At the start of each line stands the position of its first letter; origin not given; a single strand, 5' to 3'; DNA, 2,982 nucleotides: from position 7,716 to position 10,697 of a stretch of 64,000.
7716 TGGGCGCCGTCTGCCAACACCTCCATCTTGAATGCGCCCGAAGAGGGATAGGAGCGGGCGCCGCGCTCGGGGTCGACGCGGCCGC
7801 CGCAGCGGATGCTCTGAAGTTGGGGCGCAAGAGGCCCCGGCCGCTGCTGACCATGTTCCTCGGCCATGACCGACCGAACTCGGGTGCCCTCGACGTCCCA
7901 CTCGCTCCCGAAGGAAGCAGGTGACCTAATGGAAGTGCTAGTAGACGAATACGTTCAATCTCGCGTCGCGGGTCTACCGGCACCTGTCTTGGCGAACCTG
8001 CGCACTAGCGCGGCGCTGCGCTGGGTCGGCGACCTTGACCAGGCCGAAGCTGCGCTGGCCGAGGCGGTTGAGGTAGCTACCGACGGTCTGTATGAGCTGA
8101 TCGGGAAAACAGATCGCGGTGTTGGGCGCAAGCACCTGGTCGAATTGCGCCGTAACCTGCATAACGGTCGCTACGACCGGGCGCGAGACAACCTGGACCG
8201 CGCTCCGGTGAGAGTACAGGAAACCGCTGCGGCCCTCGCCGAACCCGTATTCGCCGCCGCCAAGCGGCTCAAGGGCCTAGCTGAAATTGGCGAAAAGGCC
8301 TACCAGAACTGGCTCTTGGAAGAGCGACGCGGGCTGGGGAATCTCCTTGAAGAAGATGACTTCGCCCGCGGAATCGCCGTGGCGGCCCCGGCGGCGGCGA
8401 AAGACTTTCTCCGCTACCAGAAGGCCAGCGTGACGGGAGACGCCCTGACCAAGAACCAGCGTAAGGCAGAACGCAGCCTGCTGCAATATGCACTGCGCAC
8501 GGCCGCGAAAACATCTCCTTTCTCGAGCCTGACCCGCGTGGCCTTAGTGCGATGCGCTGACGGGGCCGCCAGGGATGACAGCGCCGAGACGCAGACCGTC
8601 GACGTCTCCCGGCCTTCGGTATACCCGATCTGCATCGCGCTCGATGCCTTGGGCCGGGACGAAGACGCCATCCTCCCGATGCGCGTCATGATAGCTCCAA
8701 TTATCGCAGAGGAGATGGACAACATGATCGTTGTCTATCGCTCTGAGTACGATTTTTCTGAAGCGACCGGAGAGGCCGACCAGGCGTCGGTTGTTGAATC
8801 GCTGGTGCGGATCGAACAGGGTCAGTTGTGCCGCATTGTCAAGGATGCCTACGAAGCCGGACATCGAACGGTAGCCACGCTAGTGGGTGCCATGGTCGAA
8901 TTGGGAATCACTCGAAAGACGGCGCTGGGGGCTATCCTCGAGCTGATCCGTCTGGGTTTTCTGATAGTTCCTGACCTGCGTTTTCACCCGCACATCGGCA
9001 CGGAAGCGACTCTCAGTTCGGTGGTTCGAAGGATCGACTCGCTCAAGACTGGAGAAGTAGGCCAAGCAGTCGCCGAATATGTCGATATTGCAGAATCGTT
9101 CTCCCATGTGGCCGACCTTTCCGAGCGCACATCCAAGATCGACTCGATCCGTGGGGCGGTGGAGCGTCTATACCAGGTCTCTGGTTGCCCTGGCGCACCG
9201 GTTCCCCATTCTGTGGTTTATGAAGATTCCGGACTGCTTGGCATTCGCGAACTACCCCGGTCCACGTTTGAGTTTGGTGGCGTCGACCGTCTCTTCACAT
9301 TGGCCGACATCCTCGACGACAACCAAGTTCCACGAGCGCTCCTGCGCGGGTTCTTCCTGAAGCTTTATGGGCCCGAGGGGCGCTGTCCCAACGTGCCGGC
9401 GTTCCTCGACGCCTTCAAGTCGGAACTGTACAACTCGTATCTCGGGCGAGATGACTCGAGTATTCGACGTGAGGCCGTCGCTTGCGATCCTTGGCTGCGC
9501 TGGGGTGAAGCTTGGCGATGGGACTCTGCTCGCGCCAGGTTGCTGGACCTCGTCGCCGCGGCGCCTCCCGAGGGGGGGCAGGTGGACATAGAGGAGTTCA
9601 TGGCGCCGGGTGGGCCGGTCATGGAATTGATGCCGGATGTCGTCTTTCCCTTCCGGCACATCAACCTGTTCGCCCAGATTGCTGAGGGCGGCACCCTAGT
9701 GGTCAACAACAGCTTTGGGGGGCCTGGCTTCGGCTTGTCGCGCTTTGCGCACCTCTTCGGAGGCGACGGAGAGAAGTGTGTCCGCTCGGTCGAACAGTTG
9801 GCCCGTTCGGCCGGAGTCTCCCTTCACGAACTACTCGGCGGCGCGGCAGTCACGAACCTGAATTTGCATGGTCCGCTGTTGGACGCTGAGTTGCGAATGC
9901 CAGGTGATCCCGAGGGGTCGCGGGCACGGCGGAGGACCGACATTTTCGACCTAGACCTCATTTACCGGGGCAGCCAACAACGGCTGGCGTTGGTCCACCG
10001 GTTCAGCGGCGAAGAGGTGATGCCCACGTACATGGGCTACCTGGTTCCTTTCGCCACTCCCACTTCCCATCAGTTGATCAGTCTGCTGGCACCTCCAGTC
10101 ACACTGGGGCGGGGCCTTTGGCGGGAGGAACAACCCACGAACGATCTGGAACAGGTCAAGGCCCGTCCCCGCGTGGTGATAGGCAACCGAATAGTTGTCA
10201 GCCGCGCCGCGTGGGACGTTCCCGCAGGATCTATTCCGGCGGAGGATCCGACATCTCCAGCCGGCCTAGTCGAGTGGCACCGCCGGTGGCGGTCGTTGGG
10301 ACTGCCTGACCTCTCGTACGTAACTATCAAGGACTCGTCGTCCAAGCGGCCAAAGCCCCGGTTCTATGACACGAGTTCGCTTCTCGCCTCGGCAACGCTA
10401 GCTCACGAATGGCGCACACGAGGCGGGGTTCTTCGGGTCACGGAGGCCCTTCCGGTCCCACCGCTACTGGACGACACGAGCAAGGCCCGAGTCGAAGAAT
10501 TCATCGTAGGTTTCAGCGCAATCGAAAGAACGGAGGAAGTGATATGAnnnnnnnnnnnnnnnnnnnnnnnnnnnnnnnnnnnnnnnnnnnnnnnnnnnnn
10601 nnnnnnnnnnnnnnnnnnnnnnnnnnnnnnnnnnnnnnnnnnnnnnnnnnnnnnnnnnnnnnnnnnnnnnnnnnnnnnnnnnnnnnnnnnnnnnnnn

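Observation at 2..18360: Azole + dehydroalanine RiPP gene cluster whose enzyme set fits neither the standard thiopeptide nor the goadsporin layout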

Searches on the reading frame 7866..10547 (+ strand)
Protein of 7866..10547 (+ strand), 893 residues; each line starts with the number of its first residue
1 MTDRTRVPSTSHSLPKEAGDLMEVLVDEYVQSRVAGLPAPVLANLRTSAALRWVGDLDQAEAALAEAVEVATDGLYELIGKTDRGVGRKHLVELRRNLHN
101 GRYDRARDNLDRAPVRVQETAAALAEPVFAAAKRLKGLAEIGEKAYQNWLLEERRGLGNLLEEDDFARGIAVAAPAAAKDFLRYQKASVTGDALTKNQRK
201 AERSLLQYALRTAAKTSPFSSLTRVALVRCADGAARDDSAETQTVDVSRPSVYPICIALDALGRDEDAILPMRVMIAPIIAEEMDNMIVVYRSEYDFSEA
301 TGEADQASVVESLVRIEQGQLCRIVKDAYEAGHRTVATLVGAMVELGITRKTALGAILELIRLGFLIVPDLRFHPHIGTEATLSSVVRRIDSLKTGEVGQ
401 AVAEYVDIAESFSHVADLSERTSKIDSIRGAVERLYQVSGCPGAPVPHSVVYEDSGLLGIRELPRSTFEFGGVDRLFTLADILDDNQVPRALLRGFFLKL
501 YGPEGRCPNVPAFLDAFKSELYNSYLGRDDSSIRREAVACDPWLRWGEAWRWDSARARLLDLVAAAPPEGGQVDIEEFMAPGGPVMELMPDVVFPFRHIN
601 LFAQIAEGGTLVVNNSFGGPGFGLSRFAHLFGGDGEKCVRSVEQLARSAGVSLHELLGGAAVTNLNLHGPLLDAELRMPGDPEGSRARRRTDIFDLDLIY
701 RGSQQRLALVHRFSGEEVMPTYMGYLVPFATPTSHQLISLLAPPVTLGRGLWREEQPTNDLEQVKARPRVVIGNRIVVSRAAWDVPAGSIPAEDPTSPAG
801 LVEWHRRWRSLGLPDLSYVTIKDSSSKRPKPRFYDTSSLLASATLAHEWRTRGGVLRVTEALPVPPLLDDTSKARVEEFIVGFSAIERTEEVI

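Call 3: search_protein_families(library=pfam, proteins=[window:7866-10547:+], max_evalue=0.01)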
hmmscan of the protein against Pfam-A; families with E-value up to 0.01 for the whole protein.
window:7866-10547:+ (893 aa): 1 family
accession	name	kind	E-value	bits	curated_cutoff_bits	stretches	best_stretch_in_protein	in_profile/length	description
PF04738.18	Lant_dehydr_N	-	1.9e-19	69.8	28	2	164-420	3-242/649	Lantibiotic dehydratase, N terminus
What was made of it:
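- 7929..10547 (+): Split LanB glutamylation protein, TbtB-like (872 aa from the conserved start; the ORF opens at 7866). Pfam Lant_dehydr_N, 70 bits (call 3).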

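Call 5: search_protein_families(library=ncbifam, proteins=[window:7866-10547:+], max_evalue=0.01)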
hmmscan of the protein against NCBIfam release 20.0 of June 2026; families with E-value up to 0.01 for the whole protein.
window:7866-10547:+ (893 aa): 0 families

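Call 25: search_solved_structures(query=window:7866-10547:+, max_evalue=1)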
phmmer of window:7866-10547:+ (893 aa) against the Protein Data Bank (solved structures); distinct sequences matched with E-value up to 1: 1.
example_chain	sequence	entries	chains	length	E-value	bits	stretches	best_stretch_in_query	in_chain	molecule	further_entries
6ec7_A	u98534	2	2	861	6.4e-18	67.6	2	573-881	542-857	Lantibiotic dehydratase domain protein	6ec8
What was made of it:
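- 7929..10547 (+): PDB 6EC7 (TbtB), E=6e-18, aligned to the C-terminal end of both proteins, so there is no fused elimination domain (call 25).
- Checked: LanB glutamylation protein: Lant_dehydr_N, 70 bits; TbtB (PDB 6EC7), E=6e-18 (call 25).
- No hidden domain: LanB_N aligns end-to-end with TbtB, so it carries no fused elimination domain (call 25).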

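Call 33: find_related_loci(query=A1, collection=genome_contigs, flank=10000)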
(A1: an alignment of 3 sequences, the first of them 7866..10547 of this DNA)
Query A1 (893 aa) in genome_contigs; peptide patterns used: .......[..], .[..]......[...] (x = any residue, [..] = any of these).
35 stretches matched a pattern; 9 encode a relative of the query (tblastn E <= 1e-3); 9 distinct loci.
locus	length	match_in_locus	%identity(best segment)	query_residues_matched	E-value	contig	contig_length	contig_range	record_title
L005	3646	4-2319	58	122-888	0e+0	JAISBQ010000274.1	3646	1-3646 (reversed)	MAG: Bifidobacteriaceae bacterium isolate Gx481_bin29 k119_1902826, whole genome shotgun sequence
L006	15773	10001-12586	38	15-883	7e-147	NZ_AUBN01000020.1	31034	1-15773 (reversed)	Actinomyces gerencseriae DSM 6844 G448DRAFT_scaffold00017.17_C, whole genome shotgun sequence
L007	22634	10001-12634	33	3-884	1e-109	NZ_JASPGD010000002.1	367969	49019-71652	Corynebacterium sp. MSK297 NODE_2_length_367969_cov_50.938477, whole genome shotgun sequence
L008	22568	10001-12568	32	26-887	9e-111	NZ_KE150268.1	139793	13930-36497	Gleimia europaea ACS-120-V-Col10b acsNW-supercont1.3, whole genome shotgun sequence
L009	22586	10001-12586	31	25-889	7e-100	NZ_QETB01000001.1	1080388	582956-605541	Ancrocorticia populi strain sk1b4 Scaffold1_1, whole genome shotgun sequence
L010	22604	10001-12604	32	25-883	5e-97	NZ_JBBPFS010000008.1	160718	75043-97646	Arthrobacter sp. G119Y2 G119Y2T_Assembled_contig_8, whole genome shotgun sequence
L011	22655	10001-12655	32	19-889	4e-94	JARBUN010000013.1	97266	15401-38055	MAG: Microbacterium sp. isolate L_E1_T20_C_bin.70 scaffold_1640, whole genome shotgun sequence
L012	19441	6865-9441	31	25-887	2e-117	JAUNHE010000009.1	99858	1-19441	MAG: Rothia sp. (in: high G+C Gram-positive bacteria) isolate S28M_Sa_1 NODE_47_length_99858_cov_63.573911, whole genome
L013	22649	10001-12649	32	21-889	5e-94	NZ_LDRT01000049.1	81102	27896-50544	Microbacterium testaceum strain NS220 contig_49, whole genome shotgun sequence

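Call 104: search_protein_families(library=ncbifam, proteins=[L009:13652-14656:+, L007:13726-14712:+], max_evalue=1)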
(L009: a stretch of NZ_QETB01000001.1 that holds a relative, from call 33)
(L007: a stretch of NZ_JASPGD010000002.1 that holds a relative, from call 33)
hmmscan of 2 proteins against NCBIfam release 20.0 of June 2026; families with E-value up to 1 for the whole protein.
L009:13652-14656:+ (335 aa): 1 family
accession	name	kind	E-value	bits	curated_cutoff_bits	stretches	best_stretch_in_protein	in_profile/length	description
NF041824.1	daptide_HExxH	equivalog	4.7e-08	32.6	300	1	31-279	20-259/379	daptide biosynthesis intramembrane metalloprotease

L007:13726-14712:+ (329 aa): 1 family
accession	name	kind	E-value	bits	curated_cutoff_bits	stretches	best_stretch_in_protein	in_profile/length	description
NF041824.1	daptide_HExxH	equivalog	1e-07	31.5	300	1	10-271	8-257/379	daptide biosynthesis intramembrane metalloprotease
